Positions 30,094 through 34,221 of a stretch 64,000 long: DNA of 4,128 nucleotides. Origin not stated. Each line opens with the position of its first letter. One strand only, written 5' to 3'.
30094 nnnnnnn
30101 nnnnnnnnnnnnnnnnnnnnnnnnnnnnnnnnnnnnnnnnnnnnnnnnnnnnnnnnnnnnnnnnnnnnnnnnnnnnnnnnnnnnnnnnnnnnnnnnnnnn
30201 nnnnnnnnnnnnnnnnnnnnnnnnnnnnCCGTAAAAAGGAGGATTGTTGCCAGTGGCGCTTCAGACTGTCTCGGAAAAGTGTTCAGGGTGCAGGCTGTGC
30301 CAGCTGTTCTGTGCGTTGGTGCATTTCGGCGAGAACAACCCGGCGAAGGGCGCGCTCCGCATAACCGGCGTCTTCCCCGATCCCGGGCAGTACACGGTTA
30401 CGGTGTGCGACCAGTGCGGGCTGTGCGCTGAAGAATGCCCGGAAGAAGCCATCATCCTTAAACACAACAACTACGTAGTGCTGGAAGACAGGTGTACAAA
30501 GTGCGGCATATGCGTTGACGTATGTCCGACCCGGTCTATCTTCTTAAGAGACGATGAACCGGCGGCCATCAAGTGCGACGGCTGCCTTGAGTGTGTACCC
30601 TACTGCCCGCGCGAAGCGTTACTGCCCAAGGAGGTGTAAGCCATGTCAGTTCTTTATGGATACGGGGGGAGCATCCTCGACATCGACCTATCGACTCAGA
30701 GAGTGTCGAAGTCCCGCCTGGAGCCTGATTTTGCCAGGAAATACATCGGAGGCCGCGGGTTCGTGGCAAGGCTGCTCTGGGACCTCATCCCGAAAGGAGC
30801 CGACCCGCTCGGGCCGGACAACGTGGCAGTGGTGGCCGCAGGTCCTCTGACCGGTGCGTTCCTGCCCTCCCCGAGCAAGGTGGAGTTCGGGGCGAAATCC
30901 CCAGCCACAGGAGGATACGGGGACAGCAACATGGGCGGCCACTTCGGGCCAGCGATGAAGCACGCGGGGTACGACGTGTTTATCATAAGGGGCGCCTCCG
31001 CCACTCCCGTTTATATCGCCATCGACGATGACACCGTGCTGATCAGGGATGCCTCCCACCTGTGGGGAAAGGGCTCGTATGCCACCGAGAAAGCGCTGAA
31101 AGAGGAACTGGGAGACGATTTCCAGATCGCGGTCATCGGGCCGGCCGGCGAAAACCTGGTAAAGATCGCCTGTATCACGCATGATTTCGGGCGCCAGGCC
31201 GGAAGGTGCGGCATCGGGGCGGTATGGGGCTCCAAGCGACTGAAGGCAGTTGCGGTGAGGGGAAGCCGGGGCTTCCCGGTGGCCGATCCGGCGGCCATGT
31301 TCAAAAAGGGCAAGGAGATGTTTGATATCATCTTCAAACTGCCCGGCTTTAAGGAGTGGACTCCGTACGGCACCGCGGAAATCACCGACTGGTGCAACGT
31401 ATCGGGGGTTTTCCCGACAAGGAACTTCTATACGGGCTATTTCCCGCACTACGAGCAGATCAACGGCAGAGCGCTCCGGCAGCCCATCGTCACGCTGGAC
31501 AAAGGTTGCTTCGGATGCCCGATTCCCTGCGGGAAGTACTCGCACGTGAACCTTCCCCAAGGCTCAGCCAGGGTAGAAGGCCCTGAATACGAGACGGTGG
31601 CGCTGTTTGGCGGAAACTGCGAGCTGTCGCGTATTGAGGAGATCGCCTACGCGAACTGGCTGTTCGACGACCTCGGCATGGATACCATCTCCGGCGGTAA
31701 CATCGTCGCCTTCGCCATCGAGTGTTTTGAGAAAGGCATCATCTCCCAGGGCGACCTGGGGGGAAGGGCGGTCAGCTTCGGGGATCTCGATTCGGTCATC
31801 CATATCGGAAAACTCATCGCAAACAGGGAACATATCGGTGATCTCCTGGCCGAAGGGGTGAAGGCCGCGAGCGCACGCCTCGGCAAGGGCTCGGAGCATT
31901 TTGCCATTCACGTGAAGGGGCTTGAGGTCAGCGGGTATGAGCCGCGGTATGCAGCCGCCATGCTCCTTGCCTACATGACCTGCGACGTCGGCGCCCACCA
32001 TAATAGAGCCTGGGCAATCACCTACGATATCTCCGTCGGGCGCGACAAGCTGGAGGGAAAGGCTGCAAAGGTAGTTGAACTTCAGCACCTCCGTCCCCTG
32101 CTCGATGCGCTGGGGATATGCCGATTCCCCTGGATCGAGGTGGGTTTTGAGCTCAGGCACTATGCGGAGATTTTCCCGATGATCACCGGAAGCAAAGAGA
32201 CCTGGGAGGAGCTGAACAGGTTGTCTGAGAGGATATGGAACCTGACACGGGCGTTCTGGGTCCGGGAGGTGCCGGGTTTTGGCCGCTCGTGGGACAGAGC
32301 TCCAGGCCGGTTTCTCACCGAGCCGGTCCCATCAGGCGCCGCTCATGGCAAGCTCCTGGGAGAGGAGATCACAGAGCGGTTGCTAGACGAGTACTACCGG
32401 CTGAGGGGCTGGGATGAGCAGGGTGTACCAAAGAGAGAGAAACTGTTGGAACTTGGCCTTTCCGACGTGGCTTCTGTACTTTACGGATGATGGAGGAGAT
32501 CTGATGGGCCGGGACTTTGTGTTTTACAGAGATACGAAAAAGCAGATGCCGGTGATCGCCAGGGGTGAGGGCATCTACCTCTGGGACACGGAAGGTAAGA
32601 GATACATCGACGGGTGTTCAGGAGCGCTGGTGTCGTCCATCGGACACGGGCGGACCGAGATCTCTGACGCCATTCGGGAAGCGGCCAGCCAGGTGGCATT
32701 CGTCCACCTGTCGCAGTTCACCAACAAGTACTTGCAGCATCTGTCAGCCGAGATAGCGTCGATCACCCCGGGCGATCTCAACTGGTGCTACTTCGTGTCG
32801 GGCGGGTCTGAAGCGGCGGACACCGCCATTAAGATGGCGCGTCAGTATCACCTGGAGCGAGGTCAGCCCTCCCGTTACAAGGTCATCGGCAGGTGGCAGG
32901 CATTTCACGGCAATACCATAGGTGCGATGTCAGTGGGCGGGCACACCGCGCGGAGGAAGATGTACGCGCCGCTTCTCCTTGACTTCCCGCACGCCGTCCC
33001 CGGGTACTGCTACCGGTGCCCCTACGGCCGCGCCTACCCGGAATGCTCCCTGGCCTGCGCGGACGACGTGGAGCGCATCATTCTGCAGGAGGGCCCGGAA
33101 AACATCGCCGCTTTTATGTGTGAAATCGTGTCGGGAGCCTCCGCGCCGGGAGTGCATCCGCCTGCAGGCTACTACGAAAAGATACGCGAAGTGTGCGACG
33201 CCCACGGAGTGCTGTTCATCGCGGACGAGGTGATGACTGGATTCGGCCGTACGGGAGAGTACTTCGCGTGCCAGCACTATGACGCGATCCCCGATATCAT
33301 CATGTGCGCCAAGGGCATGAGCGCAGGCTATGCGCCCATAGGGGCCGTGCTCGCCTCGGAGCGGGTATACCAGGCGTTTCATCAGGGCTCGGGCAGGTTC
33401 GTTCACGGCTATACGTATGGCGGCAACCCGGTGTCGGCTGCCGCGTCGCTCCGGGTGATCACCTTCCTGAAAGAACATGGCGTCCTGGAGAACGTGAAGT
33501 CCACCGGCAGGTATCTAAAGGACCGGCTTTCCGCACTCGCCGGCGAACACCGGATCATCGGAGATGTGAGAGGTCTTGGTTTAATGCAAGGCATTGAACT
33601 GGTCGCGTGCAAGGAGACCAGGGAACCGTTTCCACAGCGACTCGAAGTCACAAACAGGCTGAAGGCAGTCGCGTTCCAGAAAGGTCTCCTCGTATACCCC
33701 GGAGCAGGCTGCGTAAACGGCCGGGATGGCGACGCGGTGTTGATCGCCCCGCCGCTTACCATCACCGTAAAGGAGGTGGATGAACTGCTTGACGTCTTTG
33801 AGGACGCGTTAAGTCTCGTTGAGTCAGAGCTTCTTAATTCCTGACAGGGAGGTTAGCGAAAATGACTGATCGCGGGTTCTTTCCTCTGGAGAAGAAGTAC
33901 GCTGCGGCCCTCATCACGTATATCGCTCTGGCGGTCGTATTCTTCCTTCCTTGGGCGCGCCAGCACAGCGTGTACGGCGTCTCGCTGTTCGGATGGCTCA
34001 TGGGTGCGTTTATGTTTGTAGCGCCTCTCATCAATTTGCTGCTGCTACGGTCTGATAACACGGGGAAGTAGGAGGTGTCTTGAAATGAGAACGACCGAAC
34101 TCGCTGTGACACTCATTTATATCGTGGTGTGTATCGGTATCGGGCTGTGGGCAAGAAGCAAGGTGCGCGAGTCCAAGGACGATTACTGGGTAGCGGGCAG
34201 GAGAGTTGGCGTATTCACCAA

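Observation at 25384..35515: Candidate undescribed anaerobic catabolic pathway: aminotransferase, tungsten AOR, CoA-transferase, thiolase/HMGCS-like/DUF35 trio and sodium symporter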

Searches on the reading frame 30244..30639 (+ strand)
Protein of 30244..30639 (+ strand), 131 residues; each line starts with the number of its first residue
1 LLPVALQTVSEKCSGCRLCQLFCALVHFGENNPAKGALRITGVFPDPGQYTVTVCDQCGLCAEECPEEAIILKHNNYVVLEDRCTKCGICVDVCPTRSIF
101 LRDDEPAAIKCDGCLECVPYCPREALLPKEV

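Call 3: search_protein_families(library=pfam, proteins=[window:30244-30639:+])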
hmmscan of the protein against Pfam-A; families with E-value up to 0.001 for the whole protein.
window:30244-30639:+ (131 aa): 13 families
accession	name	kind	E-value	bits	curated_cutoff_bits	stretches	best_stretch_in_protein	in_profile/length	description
PF00037.32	Fer4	-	4.4e-19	67.9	21.1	3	77-99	1-23/24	4Fe-4S binding domain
PF12838.12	Fer4_7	-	3.3e-14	53.5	27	2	55-96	2-50/52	4Fe-4S dicluster domain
PF12837.12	Fer4_6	-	1.2e-13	50.7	25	2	80-97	5-22/24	4Fe-4S binding domain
PF13187.11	Fer4_9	-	1.6e-13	50.9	27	1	55-97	2-50/52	4Fe-4S dicluster domain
PF13237.11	Fer4_10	-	9.2e-12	45.2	25.5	2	53-95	7-53/53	4Fe-4S dicluster domain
PF13484.11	Fer4_16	-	1.8e-11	45.1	30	1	83-100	1-18/66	4Fe-4S double cluster binding domain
PF14697.11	Fer4_21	-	5.4e-11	42.9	35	1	54-97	7-55/59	4Fe-4S dicluster domain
PF12800.12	Fer4_4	-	1.1e-10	41.3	24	1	82-96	2-16/17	4Fe-4S binding domain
PF12797.12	Fer4_2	-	1.2e-10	41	24.5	1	79-96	5-22/22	4Fe-4S binding domain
PF13534.11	Fer4_17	-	2.9e-07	31.4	22.2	0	12-68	1-59/61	4Fe-4S dicluster domain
PF12798.12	Fer4_3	-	6e-07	30.2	27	0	84-96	1-13/15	4Fe-4S binding domain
PF25160.1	LdpA_Fe-S-bd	-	2e-06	27.9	27.6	1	61-100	9-44/49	LdpA Fe-S cluster-binding domain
PF13183.11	Fer4_8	-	2.8e-06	28.2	27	0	11-68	3-67/68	4Fe-4S dicluster domain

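Call 4: search_protein_families(library=ncbifam, proteins=[window:30244-30639:+])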
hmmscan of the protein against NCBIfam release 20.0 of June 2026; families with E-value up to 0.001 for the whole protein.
window:30244-30639:+ (131 aa): 77 families (the best 25 are shown)
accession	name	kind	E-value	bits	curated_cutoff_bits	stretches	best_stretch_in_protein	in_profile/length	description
TIGR02700.1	flavo_MJ0208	hypoth_equivalog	5.9e-14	51.9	251.35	2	67-126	133-194/234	dihydromethanopterin reductase (acceptor)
NF038196.1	ferrodoxin_EFR1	subfamily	6.1e-14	52.6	75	1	75-126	177-229/242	EFR1 family ferrodoxin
NF040684.1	PorD_Arch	equivalog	5.3e-12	45.7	120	2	52-101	31-81/85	pyruvate synthase subunit PorD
TIGR02179.1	PorD_KorD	subfamily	1.9e-11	43.9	60.05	2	54-102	26-75/78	2-oxoacid:acceptor oxidoreductase, delta subunit, pyruvate/2-ketoisovalerate family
NF058577.1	FdxA_fam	equivalog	3.2e-11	43.2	65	1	55-96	9-50/52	4Fe-4S ferredoxin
NF045766.1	PhenlGlyoxDHPadI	equivalog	5.1e-11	42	700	1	9-126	10-133/443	NADH-dependent phenylglyoxylate dehydrogenase subunit beta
NF040864.1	HgcB_ferredoxin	equivalog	1.3e-10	41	99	2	50-99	11-61/93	mercury methylation ferredoxin HgcB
NF005506.0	PRK07118.1-5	equivalog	1.2e-09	38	388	1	10-101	169-266/279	Fe-S cluster domain-containing protein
NF040770.1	hetero_SS_HdrA2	exception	1.3e-09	36.7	1100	2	78-126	573-623/777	CoB-CoM heterodisulfide reductase HdrA2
NF007202.0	PRK09623.1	equivalog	5.2e-09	36.4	166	1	78-126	47-98/105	3-methyl-2-oxobutanoate dehydrogenase subunit delta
TIGR01971.1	NuoI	subfamily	7.7e-09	35.2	113.05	2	9-75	40-103/121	NADH-quinone oxidoreductase, chain I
TIGR01944.1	rnfB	subfamily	9.4e-09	35.1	68.7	1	55-103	115-164/190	RnfABCDGE type electron transport complex subunit B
TIGR03294.1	FrhG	equivalog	2.3e-08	34.1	245.5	1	53-101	174-221/228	coenzyme F420 hydrogenase subunit gamma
TIGR00402.1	napF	equivalog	2.8e-08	33.8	102.2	2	51-106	33-91/149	ferredoxin-type protein NapF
TIGR04041.1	activase_YjjW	hypoth_equivalog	2.8e-08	33.5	250.2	1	50-98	38-86/276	YjjW family glycine radical enzyme activase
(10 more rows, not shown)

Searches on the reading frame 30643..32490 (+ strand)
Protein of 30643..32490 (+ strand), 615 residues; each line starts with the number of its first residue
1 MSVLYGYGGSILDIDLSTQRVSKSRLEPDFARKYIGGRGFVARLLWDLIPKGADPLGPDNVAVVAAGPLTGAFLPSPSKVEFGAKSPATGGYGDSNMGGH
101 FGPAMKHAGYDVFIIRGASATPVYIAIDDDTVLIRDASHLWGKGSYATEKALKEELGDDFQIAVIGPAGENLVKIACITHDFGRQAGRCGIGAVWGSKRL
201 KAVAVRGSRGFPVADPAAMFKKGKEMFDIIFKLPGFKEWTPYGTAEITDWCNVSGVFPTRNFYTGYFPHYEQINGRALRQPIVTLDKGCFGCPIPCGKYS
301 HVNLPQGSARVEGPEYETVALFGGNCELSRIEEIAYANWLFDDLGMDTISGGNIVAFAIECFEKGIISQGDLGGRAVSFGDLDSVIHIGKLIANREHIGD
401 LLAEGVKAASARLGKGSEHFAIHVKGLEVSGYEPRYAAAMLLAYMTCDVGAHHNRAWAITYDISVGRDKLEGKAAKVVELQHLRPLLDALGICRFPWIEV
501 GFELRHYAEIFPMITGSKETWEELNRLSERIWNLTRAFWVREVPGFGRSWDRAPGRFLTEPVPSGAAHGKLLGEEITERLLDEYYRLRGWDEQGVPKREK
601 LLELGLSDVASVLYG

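Call 3: search_protein_families(library=pfam, proteins=[window:30643-32490:+])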
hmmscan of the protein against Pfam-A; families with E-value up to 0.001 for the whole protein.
window:30643-32490:+ (615 aa): 2 families
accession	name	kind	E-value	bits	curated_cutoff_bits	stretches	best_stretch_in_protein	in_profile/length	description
PF01314.23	AFOR_C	-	3.8e-123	411.9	27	1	225-606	5-385/385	Aldehyde ferredoxin oxidoreductase, domains 2 & 3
PF02730.20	AFOR_N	-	1.5e-77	260.3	29.8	1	10-207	2-198/199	Aldehyde ferredoxin oxidoreductase, N-terminal domain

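Call 4: search_protein_families(library=ncbifam, proteins=[window:30643-32490:+])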
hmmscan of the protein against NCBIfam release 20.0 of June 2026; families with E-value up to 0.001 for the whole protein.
window:30643-32490:+ (615 aa): 2 families
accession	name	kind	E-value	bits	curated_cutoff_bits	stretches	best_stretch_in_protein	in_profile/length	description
NF007354.0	PRK09849.1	equivalog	1.8e-69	235.1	868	2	3-228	4-228/703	aldehyde ferredoxin oxidoreductase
NF040818.1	GAPOR_Arch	equivalog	3e-09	35.8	1300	1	53-133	45-124/654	glyceraldehyde-3-phosphate:ferredoxin oxidoreductase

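Call 16: search_solved_structures(query=window:30643-32490:+, max_evalue=1e-10)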
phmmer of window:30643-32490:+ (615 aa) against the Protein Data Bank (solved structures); distinct sequences matched with E-value up to 1e-10: 9.
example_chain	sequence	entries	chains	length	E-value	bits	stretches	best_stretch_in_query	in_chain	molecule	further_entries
1b25_A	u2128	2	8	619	2.7e-146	492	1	4-609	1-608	PROTEIN (FORMALDEHYDE FERREDOXIN OXIDOREDUCTASE) | FORMALDEHYDE FERREDOXIN OXIDOREDUCTASE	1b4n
1aor_A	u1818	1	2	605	2.6e-115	389.6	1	4-608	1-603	ALDEHYDE FERREDOXIN OXIDOREDUCTASE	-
9mqx_D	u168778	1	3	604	1.5e-113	383.8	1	4-611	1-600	Aldehyde:ferredoxin oxidoreductase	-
9g7j_A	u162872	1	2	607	6.2e-103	348.7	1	4-608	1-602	Aldehyde ferredoxin oxidoreductase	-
8c0z_A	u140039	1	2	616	4.7e-92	312.8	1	6-607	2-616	Aldehyde:ferredoxin oxidoreductase,tungsten-containing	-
9q1t_A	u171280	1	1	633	3.8e-77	263.5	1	2-606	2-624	Tungsten-dependent aldehyde oxidoreductase WOR83 from Haloferax volcanii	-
6x6u_A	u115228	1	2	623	1.2e-74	255.2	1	4-609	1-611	Formaldehyde:ferredoxin oxidoreductase wor5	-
6x1o_A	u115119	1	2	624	1.2e-74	255.2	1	4-609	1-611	Formaldehyde:ferredoxin oxidoreductase wor5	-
4z3w_A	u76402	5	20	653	5.8e-63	216.7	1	5-230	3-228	Benzoyl-CoA reductase, putative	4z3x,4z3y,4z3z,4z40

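Call 73: search_solved_structures(query=window:30643-32490:+, max_evalue=1e-120, show_alignments=1)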
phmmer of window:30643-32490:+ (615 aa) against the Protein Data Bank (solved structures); distinct sequences matched with E-value up to 1e-120: 1.
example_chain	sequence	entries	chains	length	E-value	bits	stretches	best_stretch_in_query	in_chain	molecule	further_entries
1b25_A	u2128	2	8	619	2.7e-146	492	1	4-609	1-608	PROTEIN (FORMALDEHYDE FERREDOXIN OXIDOREDUCTASE) | FORMALDEHYDE FERREDOXIN OXIDOREDUCTASE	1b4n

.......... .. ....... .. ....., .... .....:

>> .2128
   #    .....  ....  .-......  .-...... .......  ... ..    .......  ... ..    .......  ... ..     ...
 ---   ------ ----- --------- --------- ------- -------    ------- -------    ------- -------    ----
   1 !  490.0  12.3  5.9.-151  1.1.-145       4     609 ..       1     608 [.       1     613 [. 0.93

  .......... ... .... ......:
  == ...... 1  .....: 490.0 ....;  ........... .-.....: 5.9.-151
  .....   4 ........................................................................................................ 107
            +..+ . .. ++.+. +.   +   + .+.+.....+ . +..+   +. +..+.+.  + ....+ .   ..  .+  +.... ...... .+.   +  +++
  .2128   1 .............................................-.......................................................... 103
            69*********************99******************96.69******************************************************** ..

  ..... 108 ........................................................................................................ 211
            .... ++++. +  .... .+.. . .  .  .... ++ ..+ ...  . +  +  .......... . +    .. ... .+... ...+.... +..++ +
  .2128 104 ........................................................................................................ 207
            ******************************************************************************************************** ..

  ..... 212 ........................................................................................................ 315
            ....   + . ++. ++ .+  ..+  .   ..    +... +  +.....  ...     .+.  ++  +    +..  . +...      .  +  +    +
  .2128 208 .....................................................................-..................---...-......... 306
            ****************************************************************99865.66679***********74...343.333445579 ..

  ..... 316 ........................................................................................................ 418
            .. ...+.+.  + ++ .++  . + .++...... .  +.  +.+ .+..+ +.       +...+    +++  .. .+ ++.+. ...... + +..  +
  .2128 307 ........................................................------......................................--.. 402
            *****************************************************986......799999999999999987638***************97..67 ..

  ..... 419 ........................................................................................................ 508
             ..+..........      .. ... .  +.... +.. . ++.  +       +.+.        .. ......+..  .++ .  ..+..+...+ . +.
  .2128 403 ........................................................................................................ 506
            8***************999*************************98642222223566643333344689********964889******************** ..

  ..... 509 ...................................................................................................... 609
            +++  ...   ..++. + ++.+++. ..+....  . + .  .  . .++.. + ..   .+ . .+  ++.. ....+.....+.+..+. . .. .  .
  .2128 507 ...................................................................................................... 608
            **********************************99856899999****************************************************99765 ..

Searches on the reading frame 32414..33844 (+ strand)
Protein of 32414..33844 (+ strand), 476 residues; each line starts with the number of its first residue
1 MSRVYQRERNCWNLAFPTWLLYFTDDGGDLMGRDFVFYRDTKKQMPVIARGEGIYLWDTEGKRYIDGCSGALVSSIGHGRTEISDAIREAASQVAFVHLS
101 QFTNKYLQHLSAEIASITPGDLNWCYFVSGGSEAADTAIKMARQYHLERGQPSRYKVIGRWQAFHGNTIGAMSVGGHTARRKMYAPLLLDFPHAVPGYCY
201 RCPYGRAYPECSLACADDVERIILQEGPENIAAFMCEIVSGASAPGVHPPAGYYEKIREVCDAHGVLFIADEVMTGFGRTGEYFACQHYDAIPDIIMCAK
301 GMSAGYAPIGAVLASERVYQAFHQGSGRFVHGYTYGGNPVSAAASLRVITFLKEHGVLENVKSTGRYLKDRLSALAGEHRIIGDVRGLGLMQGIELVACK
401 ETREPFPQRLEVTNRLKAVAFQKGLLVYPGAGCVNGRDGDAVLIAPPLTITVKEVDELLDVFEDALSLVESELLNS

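Call 3: search_protein_families(library=pfam, proteins=[window:32414-33844:+])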
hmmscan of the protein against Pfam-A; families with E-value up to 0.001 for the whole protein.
window:32414-33844:+ (476 aa): 1 family
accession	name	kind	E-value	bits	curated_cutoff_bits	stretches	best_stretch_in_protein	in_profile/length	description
PF00202.27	Aminotran_3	-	3.9e-95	319.4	30.5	1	44-466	9-403/403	Aminotransferase class-III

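Call 4: search_protein_families(library=ncbifam, proteins=[window:32414-33844:+])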
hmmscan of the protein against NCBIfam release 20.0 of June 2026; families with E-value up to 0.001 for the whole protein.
window:32414-33844:+ (476 aa): 69 families (the best 25 are shown)
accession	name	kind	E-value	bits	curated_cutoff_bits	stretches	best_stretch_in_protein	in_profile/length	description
NF005375.0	PRK06917.1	equivalog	6.3e-156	519.6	535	1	33-469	3-439/448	aspartate aminotransferase family protein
NF005685.0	PRK07483.1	equivalog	1.1e-151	505.7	485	1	36-468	4-437/444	aspartate aminotransferase family protein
NF005102.0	PRK06541.1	equivalog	1.6e-124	415.9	574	1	41-468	31-455/460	aspartate aminotransferase family protein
NF005682.0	PRK07480.1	subfamily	1.3e-113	380.1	510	1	43-473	34-456/459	aminotransferase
NF005447.0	PRK07036.1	equivalog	8e-111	371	618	1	41-474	32-460/468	aminotransferase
NF005683.0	PRK07481.1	subfamily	2e-109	366.6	575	1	43-470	27-451/453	hypothetical protein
NF004767.0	PRK06105.1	subfamily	1.5e-107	360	517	1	46-473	32-454/460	aminotransferase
NF005812.0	PRK07678.1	subfamily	1.3e-100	337.2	488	1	43-467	28-448/451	aminotransferase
NF005684.0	PRK07482.1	subfamily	2.6e-100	336.1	687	1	41-473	29-459/464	hypothetical protein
NF052567.1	OmAmTferAptACaul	equivalog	1.8e-98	330.1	500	1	35-467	9-429/431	omega-aminotransferase AptA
NF004718.0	PRK06062.1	subfamily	5.6e-97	325.1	472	1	42-472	36-452/454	hypothetical protein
NF005993.0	PRK08117.1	subfamily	2.2e-95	319.8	574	1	47-470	28-431/433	aspartate aminotransferase family protein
TIGR00508.1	bioA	equivalog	3.8e-95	318.9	405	1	41-466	10-418/419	adenosylmethionine--8-amino-7-oxononanoate transaminase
NF004426.0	PRK05769.1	equivalog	1.9e-87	293.9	552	1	41-467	32-438/441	acetyl ornithine aminotransferase family protein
NF004625.0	PRK05965.1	subfamily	1.2e-86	291.3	729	1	41-466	25-445/460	hypothetical protein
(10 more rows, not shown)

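Call 14: search_solved_structures(query=window:32504-33844:+, max_evalue=1e-40)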
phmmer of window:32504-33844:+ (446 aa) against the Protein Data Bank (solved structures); distinct sequences matched with E-value up to 1e-40: 120 (the best 60 are shown).
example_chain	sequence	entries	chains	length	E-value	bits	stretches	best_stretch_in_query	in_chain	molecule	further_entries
3i4j_A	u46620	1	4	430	3.7e-102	345.6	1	6-436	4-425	Aminotransferase, class III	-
9qc2_A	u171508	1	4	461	3.2e-94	319.4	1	14-435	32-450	Aspartate aminotransferase family protein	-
9gh9_A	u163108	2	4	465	1.2e-93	317.6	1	14-436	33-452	Aspartate aminotransferase family protein | Streptomyces aminotransferase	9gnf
9qgh_A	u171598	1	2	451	1.6e-93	317.1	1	14-434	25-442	Aspartate aminotransferase family protein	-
6io1_A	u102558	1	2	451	4.1e-88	299.3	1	15-437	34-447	Aminotransferase, class III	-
5kr6_A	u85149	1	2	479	1.2e-87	297.8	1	17-443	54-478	4-aminobutyrate transaminase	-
5ti8_A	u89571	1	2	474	1.6e-86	294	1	11-435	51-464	Aminotransferase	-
6fyq_A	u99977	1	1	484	4.1e-84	286.1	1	16-443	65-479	amine transaminase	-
6gwi_A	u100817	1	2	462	7.9e-84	285.1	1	16-437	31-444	Putrescine aminotransferase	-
6snu_A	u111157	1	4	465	1.1e-82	281.4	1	17-440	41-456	Aspartate aminotransferase family protein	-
4a6r_A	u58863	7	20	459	1.3e-82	281.1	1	17-440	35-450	OMEGA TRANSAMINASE | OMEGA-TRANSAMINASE | AMINOTRANSFERASE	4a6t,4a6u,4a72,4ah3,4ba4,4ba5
6s4g_A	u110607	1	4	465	1.4e-82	281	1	17-440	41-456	Probable aminotransferase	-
7q9x_AAA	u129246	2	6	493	1.7e-82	280.7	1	17-440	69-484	Probable aminotransferase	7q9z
5kqw_A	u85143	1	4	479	1.3e-81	277.9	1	17-443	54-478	4-aminobutyrate transaminase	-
3n5m_A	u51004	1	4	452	3.6e-81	276.4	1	16-435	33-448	Adenosylmethionine-8-amino-7-oxononanoate aminotransferase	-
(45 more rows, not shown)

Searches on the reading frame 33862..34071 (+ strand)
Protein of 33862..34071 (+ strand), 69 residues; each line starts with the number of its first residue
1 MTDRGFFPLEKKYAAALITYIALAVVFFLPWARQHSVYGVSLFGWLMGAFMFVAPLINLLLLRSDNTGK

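Call 6: search_protein_families(library=pfam, proteins=[window:33862-34071:+])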
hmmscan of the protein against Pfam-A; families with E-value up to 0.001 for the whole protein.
window:33862-34071:+ (69 aa): 0 families

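Call 21: search_protein_families(library=ncbifam, proteins=[window:33862-34071:+], max_evalue=0.01)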
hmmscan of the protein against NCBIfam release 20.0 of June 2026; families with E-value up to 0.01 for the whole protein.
window:33862-34071:+ (69 aa): 0 families
